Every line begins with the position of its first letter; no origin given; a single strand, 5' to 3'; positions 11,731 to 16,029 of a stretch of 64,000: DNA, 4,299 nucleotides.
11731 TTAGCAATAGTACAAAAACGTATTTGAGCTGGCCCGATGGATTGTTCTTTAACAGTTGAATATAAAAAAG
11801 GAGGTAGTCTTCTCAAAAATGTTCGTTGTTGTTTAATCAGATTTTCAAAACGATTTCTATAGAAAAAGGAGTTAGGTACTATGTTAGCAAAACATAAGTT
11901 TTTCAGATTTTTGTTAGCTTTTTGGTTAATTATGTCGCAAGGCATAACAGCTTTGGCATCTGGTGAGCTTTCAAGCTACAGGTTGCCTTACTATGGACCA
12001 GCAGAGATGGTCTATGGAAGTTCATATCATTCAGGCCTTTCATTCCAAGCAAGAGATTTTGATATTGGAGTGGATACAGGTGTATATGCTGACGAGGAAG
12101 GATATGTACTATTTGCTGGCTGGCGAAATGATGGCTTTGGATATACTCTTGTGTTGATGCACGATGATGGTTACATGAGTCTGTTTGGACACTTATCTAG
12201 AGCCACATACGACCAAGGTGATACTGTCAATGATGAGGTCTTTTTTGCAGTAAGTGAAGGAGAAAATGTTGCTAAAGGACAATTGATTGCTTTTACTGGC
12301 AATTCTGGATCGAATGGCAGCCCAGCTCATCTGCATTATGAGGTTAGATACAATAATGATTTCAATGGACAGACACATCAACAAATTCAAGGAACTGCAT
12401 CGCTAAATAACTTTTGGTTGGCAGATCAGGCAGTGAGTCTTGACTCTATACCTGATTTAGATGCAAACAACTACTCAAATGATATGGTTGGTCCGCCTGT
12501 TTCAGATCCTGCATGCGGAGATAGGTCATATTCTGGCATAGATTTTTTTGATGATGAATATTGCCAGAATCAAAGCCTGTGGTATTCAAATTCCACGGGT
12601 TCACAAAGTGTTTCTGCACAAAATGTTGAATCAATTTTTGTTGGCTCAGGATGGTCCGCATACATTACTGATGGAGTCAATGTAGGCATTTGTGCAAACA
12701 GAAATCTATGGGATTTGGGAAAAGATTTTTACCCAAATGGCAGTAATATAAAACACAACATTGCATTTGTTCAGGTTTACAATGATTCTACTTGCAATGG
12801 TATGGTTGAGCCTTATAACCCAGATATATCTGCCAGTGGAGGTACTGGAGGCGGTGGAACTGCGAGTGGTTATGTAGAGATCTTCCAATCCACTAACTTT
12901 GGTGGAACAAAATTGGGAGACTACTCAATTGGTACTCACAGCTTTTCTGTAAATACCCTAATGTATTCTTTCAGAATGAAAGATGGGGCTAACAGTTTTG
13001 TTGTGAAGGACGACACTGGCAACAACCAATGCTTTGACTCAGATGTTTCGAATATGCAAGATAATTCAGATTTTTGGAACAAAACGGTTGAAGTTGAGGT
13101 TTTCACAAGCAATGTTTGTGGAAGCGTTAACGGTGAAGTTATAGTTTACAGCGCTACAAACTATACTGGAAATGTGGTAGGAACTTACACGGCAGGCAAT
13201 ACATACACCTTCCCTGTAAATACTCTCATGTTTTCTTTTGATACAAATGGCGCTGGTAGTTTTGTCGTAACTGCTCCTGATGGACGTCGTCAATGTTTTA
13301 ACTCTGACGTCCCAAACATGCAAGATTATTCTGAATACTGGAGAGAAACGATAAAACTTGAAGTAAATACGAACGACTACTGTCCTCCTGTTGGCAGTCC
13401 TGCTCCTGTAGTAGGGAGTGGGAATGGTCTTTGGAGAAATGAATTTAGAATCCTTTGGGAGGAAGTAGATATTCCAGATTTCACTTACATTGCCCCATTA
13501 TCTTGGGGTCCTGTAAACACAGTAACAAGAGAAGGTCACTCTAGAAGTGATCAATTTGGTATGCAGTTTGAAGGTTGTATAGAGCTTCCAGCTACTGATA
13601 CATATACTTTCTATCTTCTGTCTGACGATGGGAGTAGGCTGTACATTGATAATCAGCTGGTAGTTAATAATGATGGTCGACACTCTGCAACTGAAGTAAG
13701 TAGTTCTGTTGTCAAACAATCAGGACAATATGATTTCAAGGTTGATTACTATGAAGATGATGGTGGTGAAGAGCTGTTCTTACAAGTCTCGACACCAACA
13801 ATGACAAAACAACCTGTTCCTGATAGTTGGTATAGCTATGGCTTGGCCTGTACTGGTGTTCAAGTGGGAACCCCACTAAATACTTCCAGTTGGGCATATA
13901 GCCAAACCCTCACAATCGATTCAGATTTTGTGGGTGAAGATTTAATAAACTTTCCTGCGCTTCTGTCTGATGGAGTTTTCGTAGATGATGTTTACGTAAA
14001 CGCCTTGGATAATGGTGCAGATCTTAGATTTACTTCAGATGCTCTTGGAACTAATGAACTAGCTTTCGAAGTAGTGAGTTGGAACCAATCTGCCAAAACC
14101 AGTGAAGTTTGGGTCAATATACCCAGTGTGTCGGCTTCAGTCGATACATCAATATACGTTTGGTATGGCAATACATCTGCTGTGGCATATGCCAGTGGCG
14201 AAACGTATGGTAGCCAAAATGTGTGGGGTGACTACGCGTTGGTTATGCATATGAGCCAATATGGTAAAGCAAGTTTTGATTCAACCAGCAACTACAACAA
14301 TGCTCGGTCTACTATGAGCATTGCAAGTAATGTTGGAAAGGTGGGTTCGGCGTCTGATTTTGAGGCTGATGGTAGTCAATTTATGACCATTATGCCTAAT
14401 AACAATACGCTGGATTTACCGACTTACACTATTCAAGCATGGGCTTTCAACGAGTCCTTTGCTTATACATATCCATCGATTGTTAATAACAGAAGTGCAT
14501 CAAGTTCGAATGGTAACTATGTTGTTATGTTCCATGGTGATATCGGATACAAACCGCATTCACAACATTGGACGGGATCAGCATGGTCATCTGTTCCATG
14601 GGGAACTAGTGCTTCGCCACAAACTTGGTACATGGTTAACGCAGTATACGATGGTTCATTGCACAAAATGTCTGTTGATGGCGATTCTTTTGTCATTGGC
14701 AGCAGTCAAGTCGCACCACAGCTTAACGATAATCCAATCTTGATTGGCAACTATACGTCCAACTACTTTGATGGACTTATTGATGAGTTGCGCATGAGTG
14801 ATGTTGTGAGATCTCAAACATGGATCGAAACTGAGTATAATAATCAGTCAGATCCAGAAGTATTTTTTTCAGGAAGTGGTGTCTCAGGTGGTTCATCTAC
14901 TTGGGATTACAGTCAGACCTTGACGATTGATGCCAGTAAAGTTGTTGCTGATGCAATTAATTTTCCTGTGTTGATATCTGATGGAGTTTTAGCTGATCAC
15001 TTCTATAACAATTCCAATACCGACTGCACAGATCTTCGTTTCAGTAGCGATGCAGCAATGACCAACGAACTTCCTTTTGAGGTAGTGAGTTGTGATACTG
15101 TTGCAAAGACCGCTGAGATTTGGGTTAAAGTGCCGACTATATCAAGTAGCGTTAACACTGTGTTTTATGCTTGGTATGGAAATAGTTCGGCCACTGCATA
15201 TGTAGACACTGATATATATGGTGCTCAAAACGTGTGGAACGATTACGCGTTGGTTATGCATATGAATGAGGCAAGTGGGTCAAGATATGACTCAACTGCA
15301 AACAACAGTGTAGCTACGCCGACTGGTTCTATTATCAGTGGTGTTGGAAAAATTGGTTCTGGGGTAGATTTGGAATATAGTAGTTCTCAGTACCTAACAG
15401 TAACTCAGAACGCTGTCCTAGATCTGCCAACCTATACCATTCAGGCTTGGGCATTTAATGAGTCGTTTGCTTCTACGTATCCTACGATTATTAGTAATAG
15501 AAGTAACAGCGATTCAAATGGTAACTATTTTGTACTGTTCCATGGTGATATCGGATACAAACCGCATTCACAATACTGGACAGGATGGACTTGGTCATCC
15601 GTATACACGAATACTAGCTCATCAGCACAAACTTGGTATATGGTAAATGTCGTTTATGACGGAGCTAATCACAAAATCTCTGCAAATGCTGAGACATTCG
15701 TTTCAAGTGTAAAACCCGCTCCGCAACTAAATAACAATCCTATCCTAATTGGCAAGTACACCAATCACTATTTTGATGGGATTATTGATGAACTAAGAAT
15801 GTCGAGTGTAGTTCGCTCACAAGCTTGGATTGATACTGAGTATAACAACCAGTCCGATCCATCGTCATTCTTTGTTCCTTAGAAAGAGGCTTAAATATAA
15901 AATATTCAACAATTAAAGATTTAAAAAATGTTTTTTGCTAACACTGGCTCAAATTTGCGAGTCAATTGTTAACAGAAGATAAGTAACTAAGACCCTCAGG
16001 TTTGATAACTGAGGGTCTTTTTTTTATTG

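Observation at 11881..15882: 1333-aa secreted protein with an M23 peptidase, PA14 and tandemly duplicated DUF2341-LamG module, carrying an internal ~1 kb DNA tandem duplication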

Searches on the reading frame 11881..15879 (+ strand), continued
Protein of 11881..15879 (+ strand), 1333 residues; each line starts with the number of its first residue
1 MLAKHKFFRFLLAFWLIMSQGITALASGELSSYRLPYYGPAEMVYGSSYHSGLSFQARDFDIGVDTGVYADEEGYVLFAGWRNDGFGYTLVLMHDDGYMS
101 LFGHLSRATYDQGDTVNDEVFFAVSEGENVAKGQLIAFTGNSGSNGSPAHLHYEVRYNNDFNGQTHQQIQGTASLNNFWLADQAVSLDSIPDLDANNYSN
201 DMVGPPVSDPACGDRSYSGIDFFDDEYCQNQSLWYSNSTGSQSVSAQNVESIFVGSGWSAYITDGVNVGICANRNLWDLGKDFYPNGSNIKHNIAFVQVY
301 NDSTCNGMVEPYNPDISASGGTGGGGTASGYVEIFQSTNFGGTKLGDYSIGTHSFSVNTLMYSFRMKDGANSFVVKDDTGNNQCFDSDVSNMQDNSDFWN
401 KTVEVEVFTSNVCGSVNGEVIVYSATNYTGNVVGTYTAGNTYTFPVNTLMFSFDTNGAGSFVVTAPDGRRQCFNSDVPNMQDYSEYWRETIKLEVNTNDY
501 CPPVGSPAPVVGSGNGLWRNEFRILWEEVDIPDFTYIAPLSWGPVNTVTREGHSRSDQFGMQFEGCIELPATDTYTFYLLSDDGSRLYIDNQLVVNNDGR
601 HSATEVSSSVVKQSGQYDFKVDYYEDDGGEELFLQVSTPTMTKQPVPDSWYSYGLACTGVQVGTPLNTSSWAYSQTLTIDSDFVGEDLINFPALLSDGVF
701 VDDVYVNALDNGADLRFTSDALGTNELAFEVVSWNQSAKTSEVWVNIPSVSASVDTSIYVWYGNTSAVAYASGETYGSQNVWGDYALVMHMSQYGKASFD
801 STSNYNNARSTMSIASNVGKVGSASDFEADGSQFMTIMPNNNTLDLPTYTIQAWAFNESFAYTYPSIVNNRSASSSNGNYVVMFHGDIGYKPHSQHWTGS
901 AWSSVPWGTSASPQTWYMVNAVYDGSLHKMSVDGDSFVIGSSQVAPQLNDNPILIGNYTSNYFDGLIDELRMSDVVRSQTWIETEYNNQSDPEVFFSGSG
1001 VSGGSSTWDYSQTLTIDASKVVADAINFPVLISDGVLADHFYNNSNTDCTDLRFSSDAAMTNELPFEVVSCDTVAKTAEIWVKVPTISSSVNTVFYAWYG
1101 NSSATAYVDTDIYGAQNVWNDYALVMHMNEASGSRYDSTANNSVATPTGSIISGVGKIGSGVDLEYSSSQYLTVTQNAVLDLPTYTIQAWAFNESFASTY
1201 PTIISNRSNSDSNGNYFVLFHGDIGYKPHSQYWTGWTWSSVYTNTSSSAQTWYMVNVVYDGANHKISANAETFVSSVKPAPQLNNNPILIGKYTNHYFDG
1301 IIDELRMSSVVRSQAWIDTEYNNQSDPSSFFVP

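Call 102: search_protein_families(library=pfam, alignment_id=A9, max_evalue=0.001)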
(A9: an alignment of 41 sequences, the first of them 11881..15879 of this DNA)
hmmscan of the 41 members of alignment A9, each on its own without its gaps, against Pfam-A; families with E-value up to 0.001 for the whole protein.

A. member 1, window:11881-15879:+ (1333 aa): 5 families
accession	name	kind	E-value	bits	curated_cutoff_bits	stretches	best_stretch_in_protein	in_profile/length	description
PF13385.13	Laminin_G_3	-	1.1e-21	78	27.6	2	839-982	10-150/151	Concanavalin A-like lectin/glucanases superfamily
PF07691.17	PA14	-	9.9e-18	64.8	24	1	557-648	44-145/147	PA14 domain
PF01551.29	Peptidase_M23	-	2e-17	63.6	28.7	1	59-159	7-91/96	Peptidase family M23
PF10102.14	DUF2341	-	1e-15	58.4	23.4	2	711-774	1-62/84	Domain of unknown function (DUF2341)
PF02210.31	Laminin_G_2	-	0.0004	21.3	22.9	0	1241-1308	44-124/126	Laminin G domain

B. families by the number of members that match (of 41 scanned): 26 families (the first 25 are shown)
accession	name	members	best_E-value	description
PF01551.29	Peptidase_M23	16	2.7e-23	Peptidase family M23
PF00041.27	fn3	11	1.2e-16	Fibronectin type III domain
PF00030.24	Crystall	11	2.9e-12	Beta/Gamma crystallin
PF08964.15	Crystall_3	10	9.5e-14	Beta/Gamma crystallin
PF03995.18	Inhibitor_I36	7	9.4e-12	Peptidase inhibitor family I36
PF13385.13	Laminin_G_3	5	1.6e-68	Concanavalin A-like lectin/glucanases superfamily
PF07691.17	PA14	5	1.3e-30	PA14 domain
PF10102.14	DUF2341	4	5.3e-19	Domain of unknown function (DUF2341)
PF00089.32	Trypsin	2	3e-28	Trypsin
PF07953.20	Toxin_R_bind_N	2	7.7e-18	Clostridium neurotoxin, N-terminal receptor binding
PF07676.18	PD40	2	8.2e-13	WD40-like Beta Propeller Repeat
PF07705.17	CARDB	2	2.6e-10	CARDB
PF18911.6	PKD_4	2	7e-08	PKD domain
PF25788.1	Ig_Rha78A_N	2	6.8e-07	Rha78A-like, N-terminal immunoglobulin domain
PF02210.31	Laminin_G_2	2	9.8e-07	Laminin G domain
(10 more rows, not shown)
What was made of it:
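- Closest known: Microbial beta/gamma-crystallin domains. Same: Pfam crystallin families hit 10-11 of 41 family members (call 102).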

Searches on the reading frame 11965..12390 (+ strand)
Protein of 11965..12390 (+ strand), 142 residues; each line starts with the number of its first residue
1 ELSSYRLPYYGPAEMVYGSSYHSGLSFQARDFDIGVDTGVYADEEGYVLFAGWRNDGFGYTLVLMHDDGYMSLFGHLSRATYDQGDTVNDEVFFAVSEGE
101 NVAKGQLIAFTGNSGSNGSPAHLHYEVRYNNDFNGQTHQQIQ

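Call 45: search_solved_structures(query=window:11965-12390:+, max_evalue=0.001, show_alignments=5)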
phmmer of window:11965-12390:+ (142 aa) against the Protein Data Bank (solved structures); distinct sequences matched with E-value up to 0.001: 19.
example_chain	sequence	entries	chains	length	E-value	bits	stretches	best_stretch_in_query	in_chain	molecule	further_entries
5j1l_A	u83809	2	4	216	5.6e-10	42.8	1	29-130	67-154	ToxR-activated gene (TagE)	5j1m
9gy1_A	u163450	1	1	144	1.3e-08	38.3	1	23-129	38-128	Peptidase, M23 family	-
4bh5_A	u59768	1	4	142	6.9e-08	36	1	8-130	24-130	MUREIN HYDROLASE ACTIVATOR ENVC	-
8c0j_B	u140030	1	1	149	8.6e-08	35.7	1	8-130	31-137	Murein hydrolase activator EnvC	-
5j1l_B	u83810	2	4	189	7.7e-07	32.6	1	31-130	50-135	ToxR-activated gene (TagE)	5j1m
5j1k_A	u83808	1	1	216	1.1e-06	32.1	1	31-130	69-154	ToxR-activated gene (TagE)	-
4qp5_A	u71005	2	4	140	1.4e-06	31.7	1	4-139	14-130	Lysostaphin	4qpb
6tpi_A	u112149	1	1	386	1.4e-06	31.7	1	8-130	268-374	Murein hydrolase activator EnvC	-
8hd0_E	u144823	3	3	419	1.8e-06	31.4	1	8-130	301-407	Murein hydrolase activator EnvC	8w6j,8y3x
3slu_A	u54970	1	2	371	4.9e-06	30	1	31-131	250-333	M23 peptidase domain protein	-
6muk_A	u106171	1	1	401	5.3e-06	29.9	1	31-131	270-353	Peptidase M23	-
5nmy_A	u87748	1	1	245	6.5e-06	29.6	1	4-139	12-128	Lysostaphin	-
4lxc_A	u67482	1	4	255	9.3e-06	29.1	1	4-139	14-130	Lysostaphin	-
6rk4_A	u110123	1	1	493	5.5e-05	26.6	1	4-139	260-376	Lysostaphin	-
6ue4_A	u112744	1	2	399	7.4e-05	26.2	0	29-127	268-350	ShyA endopeptidase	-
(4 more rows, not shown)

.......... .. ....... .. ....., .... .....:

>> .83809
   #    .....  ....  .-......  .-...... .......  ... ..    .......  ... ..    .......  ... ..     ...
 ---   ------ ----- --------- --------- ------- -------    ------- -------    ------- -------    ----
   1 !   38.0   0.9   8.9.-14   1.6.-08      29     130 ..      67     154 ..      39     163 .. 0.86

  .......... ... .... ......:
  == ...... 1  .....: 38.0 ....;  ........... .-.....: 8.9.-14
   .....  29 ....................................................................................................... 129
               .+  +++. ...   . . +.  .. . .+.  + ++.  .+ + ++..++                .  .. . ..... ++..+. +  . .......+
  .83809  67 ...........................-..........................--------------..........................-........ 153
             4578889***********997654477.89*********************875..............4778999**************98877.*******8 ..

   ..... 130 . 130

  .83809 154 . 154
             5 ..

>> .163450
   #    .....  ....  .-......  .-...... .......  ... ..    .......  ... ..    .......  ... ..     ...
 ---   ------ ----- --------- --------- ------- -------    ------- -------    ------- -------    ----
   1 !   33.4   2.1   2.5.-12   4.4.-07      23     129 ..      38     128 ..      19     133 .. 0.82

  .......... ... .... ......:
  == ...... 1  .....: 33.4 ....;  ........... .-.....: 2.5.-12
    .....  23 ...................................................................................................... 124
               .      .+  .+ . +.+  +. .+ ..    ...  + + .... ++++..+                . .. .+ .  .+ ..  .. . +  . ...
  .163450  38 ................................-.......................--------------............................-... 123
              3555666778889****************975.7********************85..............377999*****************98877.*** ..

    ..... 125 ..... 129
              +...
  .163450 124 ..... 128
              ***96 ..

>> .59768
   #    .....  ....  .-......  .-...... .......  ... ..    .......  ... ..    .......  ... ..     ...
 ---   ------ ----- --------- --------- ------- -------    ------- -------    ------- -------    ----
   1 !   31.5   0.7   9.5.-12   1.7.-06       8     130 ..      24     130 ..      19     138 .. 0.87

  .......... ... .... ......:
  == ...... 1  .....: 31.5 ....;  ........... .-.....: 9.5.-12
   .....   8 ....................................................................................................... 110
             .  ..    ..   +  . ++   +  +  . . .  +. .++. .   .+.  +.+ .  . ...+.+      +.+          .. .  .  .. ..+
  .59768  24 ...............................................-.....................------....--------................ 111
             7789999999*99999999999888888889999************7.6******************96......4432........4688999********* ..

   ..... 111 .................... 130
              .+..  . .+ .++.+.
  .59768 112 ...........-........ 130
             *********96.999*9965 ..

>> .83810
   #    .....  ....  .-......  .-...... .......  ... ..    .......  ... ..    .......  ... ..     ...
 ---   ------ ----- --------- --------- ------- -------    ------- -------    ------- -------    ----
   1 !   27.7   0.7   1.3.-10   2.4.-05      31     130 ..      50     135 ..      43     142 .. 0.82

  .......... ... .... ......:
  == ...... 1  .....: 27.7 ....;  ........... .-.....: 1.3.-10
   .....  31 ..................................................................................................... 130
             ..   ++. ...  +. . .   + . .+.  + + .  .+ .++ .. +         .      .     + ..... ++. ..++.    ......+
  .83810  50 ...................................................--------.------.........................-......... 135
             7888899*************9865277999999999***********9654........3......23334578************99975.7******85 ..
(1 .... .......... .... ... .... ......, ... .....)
